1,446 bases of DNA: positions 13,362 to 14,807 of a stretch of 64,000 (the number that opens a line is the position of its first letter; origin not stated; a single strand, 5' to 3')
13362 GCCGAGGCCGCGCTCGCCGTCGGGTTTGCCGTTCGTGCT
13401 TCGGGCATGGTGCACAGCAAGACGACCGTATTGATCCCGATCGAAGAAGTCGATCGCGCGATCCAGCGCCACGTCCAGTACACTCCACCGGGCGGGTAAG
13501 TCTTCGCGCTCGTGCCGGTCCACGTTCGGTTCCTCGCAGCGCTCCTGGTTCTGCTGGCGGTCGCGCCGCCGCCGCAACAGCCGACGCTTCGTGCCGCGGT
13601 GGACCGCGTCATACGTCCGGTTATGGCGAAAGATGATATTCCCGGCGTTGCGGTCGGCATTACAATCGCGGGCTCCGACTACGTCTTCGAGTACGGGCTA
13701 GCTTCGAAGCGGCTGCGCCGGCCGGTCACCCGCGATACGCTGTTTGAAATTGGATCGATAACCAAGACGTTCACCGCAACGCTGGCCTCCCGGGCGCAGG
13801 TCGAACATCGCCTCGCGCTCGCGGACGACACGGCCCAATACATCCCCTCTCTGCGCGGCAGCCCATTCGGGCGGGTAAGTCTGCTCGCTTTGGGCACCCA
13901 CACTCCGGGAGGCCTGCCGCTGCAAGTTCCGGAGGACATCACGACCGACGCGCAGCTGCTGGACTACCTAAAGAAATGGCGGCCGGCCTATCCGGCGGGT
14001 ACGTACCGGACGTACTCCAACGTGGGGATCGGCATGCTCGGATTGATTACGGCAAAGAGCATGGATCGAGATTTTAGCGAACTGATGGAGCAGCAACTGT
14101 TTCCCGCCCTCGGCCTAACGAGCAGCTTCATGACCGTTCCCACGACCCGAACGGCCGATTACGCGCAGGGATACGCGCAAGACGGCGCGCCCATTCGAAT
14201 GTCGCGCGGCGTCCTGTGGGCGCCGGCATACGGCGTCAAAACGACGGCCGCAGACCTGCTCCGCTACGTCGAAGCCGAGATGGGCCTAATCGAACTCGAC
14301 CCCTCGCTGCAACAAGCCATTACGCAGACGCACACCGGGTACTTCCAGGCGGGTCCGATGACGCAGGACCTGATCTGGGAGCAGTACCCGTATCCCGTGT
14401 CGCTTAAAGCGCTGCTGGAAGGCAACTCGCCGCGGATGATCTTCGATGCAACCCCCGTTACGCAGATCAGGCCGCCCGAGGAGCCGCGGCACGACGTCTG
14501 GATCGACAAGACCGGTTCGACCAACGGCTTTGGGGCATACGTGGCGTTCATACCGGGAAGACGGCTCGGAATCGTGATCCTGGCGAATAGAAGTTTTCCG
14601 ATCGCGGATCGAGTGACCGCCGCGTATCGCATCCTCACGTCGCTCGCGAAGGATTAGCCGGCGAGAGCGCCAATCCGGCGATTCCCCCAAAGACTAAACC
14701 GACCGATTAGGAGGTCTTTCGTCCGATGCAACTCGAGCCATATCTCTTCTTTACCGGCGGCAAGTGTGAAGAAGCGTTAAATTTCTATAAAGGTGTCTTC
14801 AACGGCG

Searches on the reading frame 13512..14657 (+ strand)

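Call 71: search_protein_families(library=pfam, proteins=[window:13512-14657:+], max_evalue=0.0001)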
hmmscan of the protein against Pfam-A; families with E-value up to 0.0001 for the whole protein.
window:13512-14657:+ (381 aa): 1 family
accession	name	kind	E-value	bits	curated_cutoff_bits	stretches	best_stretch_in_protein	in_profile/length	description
PF00144.29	Beta-lactamase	-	2.5e-73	247.5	27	1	30-375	1-325/329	Beta-lactamase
